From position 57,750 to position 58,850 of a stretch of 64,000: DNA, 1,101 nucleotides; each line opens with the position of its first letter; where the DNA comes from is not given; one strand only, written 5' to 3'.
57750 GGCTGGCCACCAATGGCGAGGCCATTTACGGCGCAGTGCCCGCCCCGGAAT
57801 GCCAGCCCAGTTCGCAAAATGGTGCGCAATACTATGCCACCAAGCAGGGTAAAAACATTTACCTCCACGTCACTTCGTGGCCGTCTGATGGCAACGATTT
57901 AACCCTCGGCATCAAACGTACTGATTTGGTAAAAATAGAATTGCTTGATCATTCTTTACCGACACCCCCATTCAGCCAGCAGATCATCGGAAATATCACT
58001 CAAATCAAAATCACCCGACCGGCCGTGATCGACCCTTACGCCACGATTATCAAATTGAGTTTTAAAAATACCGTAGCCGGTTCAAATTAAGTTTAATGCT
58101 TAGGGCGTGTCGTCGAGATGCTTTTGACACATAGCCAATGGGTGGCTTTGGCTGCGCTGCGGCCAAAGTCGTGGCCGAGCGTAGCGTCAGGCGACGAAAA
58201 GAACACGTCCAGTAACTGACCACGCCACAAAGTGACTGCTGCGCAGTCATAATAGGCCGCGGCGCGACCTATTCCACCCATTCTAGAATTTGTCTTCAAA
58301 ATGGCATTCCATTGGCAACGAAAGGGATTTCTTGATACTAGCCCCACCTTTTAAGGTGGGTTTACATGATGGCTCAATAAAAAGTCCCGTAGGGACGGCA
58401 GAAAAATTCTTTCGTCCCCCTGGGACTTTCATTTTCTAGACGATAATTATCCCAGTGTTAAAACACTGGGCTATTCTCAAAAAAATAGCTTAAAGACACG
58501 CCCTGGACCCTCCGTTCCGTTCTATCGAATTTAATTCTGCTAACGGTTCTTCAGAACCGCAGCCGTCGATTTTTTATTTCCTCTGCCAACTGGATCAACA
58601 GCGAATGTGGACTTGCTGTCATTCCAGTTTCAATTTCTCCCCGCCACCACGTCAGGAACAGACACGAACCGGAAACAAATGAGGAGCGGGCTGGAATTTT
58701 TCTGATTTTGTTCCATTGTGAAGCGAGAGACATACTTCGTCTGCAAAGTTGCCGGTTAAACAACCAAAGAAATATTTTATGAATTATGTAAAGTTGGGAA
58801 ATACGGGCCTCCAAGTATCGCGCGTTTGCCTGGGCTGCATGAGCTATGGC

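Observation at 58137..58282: Structured element copy 2: inverted orientation, best closing helix, flanked by REP-like hairpins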

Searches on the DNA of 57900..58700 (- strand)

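Call 8: search_rna_families(source=window, start=57900, end=58700, threshold=evalue, max_evalue=10)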
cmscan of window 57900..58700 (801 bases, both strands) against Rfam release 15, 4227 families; matches with E-value up to 10: 3.
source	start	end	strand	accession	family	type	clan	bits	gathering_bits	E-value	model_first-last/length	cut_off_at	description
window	58451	58486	+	RF01687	Acido-Lenti-1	Gene; sRNA;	-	22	37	0.014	1-46/46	no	Acido-Lenti-1 RNA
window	58384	58405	-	RF01687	Acido-Lenti-1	Gene; sRNA;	-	17.8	37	0.18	24-45/46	no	Acido-Lenti-1 RNA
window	58271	58420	+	RF03083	cow-rumen-3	Gene; sRNA;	-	12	86.7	5.8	1-141/141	no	cow-rumen-3 RNA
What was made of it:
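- On Known structured RNA (Rfam 15): Nothing overlaps the element at E<=10 (call 8).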

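Call 46: build_rna_model(alignment_id=A5)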
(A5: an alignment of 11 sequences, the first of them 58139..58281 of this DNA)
Model R1 built from alignment A5 (11 sequences, 146 columns); structure: RNAalifold consensus.
model positions 143; base pairs 42; branch points 3; effective number of sequences 1.24; information 0.59 bits per position. Calibrated on 0.2 Mb of random sequence (short: E-values are rough).
structure used (alignment columns):
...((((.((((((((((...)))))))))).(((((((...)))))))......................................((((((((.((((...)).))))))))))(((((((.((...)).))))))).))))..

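Call 47: search_with_rna_model(model_id=R1, sources=[window, L036, L037, L039, L040, L041, L042, L043, L044, L008, L010, L011, L016, L021, L024, L027, L029], max_evalue=1)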
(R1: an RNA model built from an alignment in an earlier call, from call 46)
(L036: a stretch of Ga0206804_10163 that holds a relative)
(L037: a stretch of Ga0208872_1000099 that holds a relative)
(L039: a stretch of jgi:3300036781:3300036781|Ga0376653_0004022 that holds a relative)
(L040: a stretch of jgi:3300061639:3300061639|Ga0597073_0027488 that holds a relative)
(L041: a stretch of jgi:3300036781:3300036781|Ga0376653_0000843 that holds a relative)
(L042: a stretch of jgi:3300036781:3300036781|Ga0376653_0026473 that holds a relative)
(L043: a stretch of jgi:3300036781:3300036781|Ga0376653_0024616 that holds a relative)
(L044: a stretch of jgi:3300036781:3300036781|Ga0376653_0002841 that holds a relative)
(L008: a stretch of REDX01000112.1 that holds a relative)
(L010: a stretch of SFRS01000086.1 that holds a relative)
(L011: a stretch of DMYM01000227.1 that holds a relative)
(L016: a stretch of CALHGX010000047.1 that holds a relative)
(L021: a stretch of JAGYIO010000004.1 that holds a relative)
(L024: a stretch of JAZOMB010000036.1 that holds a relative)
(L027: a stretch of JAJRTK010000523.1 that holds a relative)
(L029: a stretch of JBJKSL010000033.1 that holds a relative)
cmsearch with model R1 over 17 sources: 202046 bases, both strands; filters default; matches with E-value up to 1: 25.
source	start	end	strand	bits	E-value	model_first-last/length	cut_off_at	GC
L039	10001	10143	+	165.9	2.1e-43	1-143/143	no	0.54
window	58139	58281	-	158.8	1.8e-41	1-143/143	no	0.6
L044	9948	10089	+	156.6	7.6e-41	1-143/143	no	0.6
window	63432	63574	+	155.5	1.5e-40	1-143/143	no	0.61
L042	379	520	+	149.2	7.9e-39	1-143/143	no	0.6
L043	2795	2935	+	145.4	8.9e-38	1-143/143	no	0.6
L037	3530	3675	-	143.7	2.6e-37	1-143/143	no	0.63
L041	9952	10092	+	142.9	4.2e-37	1-143/143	no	0.59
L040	2662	2804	+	140.3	2.2e-36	1-143/143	no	0.55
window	10189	10333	+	138.5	7e-36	1-143/143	no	0.59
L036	3674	3816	+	123.5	9.4e-32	1-143/143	no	0.58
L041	6124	6239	-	67.1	2.8e-16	1-143/143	no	0.65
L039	10002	10144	-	61.9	7.6e-15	1-143/143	no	0.54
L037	3529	3674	+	59.4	3.8e-14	1-143/143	no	0.62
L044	9949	10090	-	55.4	4.7e-13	1-143/143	no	0.6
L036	3675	3817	-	47.1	9e-11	1-143/143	no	0.58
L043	2796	2936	-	44.1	5.9e-10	1-143/143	no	0.61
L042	380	521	-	43.8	7e-10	1-143/143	no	0.61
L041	9953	10093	-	39.8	8.8e-09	1-143/143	no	0.6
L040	2663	2804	-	36.3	8.2e-08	1-143/143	no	0.54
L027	2319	2480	+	14.1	0.11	1-143/143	no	0.6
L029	2815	2870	-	12.5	0.29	1-143/143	no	0.68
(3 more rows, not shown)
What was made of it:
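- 58139..58281 (-): Copy 2 of the ~143-nt repeat core. The finding gave 58137-58282. CM R1 scores 158.8 bits, E=1.8e-41 (call 47).
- Checked: The covariance model places copy 2 at 58139-58281 on the minus strand (call 47).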

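Call 55: search_with_rna_model(model_id=R1, sources=[L045, L046, L047], max_evalue=1)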
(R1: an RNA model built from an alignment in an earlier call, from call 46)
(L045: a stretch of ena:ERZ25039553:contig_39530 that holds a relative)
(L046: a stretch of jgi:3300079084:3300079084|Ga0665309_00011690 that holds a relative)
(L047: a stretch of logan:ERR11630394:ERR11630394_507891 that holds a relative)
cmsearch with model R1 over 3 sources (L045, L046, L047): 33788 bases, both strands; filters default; matches with E-value up to 1: 2.
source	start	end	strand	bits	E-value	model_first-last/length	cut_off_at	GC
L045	8639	8743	-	17.2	0.0024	1-143/143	no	0.63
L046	8568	8672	-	17.2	0.0024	1-143/143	no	0.63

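Call 86: search_with_rna_model(model_id=R1, sources=[L048], max_evalue=1, show_alignments=2)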
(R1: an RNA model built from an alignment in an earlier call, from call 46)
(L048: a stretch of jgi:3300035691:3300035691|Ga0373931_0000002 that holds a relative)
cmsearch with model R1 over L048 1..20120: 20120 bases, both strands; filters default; matches with E-value up to 1: 4.
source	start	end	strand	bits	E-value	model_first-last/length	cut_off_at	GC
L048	9943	10086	+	121.3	3.7e-32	1-143/143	no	0.69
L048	9944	10087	-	49.9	1.5e-12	1-143/143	no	0.69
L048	19246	19374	-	9.6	0.18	1-143/143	no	0.64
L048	6416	6582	+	9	0.25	1-143/143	no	0.61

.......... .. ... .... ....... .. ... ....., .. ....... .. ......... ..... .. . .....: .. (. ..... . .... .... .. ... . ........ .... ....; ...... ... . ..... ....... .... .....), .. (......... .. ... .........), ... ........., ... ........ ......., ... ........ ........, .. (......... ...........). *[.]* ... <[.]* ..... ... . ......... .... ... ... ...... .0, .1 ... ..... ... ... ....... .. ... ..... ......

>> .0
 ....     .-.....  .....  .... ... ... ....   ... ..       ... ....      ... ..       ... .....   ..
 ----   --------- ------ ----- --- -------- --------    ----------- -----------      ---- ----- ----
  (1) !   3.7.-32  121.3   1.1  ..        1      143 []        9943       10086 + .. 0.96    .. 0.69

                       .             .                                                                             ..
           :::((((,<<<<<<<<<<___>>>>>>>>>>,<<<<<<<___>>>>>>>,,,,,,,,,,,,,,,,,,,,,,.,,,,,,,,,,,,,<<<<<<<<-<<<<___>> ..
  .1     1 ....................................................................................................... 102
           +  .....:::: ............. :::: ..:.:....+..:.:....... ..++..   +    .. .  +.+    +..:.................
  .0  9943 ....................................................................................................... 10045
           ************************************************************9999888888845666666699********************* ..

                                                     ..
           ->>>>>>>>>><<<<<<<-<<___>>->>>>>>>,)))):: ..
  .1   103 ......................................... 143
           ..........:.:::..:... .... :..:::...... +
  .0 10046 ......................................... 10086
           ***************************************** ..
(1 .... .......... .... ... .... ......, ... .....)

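Call 89: search_with_rna_model(model_id=R1, sources=[L058], max_evalue=1, show_alignments=1)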
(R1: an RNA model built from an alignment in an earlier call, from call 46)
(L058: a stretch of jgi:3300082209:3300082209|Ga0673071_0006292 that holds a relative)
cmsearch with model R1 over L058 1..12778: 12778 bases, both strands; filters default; matches with E-value up to 1: 8.
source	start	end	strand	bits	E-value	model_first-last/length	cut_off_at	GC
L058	9686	9831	+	118.5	1.4e-31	1-143/143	no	0.63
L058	9687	9832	-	50.8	5.5e-13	1-143/143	no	0.64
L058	6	66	+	28.7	6.4e-07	1-143/143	no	0.7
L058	1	67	-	22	4.5e-05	1-63/143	3'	0.73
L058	1052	1112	-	16.7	0.0012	1-143/143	no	0.61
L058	5749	5767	+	8.7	0.19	90-108/143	no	0.74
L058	7637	7720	-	6.5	0.78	1-143/143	no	0.52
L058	7587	7613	-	6.5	0.8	86-112/143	no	0.81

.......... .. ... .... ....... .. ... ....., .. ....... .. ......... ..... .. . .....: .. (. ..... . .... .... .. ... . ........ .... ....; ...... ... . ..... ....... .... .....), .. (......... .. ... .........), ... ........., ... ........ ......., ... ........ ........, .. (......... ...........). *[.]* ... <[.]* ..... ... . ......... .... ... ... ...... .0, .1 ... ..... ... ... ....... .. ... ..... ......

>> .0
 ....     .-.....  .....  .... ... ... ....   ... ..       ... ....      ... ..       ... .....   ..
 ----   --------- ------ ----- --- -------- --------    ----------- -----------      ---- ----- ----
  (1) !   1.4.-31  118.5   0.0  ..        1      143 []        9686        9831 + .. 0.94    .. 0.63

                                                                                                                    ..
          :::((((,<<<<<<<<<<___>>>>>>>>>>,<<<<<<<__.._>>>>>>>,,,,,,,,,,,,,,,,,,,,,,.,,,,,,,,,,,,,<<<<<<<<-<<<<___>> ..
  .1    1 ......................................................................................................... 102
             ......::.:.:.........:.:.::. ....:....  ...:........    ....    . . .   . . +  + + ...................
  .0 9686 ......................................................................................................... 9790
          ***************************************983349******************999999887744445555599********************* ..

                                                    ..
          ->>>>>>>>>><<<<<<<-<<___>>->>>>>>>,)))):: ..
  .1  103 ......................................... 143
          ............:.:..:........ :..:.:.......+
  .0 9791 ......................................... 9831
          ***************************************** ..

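Call 91: search_with_rna_model(model_id=R1, sources=[window, L036, L037, L039, L040, L041, L042, L043, L044, L048, L058], max_evalue=1e-25, make_alignment=true)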
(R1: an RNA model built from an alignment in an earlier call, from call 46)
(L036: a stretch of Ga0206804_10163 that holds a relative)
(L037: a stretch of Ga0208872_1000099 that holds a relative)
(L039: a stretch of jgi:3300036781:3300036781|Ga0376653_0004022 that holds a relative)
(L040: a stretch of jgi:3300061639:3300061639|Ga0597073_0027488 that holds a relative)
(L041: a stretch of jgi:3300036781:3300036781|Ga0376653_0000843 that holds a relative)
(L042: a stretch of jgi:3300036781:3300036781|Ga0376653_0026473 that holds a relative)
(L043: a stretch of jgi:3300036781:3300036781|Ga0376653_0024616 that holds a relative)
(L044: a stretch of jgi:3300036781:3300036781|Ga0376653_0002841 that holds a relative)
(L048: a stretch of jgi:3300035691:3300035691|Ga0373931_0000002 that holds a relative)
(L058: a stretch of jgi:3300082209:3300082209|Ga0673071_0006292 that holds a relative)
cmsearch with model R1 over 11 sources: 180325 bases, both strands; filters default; matches with E-value up to 1e-25: 13.
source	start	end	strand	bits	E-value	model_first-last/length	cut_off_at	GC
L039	10001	10143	+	165.9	1.9e-43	1-143/143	no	0.54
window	58139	58281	-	158.8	1.6e-41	1-143/143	no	0.6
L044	9948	10089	+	156.6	6.8e-41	1-143/143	no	0.6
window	63432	63574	+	155.5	1.4e-40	1-143/143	no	0.61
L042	379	520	+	149.2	7.1e-39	1-143/143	no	0.6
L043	2795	2935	+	145.4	7.9e-38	1-143/143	no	0.6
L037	3530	3675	-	143.7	2.3e-37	1-143/143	no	0.63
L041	9952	10092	+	142.9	3.8e-37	1-143/143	no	0.59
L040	2662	2804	+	140.3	2e-36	1-143/143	no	0.55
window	10189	10333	+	138.5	6.2e-36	1-143/143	no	0.59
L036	3674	3816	+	123.5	8.3e-32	1-143/143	no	0.58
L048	9943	10086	+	121.3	3.3e-31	1-143/143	no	0.69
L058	9686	9831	+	118.5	1.9e-30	1-143/143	no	0.63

Alignment A9: 13 matches aligned to the model, 149 columns, each read 5' to 3' on its own strand. Consensus structure (alignment columns), stored with it:
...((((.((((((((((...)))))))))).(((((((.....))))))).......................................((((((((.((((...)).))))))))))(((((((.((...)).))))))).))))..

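Call 95: search_dna_similar(query=window:58116-58308:-, collection=plasmids, mode=distant, max_evalue=0.001, max_rows=10)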
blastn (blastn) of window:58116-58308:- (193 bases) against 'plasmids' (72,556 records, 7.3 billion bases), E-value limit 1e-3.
No match.

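Call 96: search_dna_similar(query=window:58116-58308:-, collection=phages, mode=distant, max_evalue=0.001, max_rows=10)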
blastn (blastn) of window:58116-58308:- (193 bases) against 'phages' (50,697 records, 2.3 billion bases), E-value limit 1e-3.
No match.
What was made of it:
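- Tried and rejected: Distant blastn against plasmids and phages: no match (calls 95, 96).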

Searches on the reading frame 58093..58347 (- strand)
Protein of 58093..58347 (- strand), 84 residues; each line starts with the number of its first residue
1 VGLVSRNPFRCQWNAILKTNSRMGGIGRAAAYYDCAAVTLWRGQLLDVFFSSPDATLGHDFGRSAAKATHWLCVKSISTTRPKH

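Call 9: search_protein_families(library=pfam, proteins=[window:58093-58347:-], max_evalue=0.01)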
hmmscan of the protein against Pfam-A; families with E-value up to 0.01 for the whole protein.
window:58093-58347:- (84 aa): 0 families
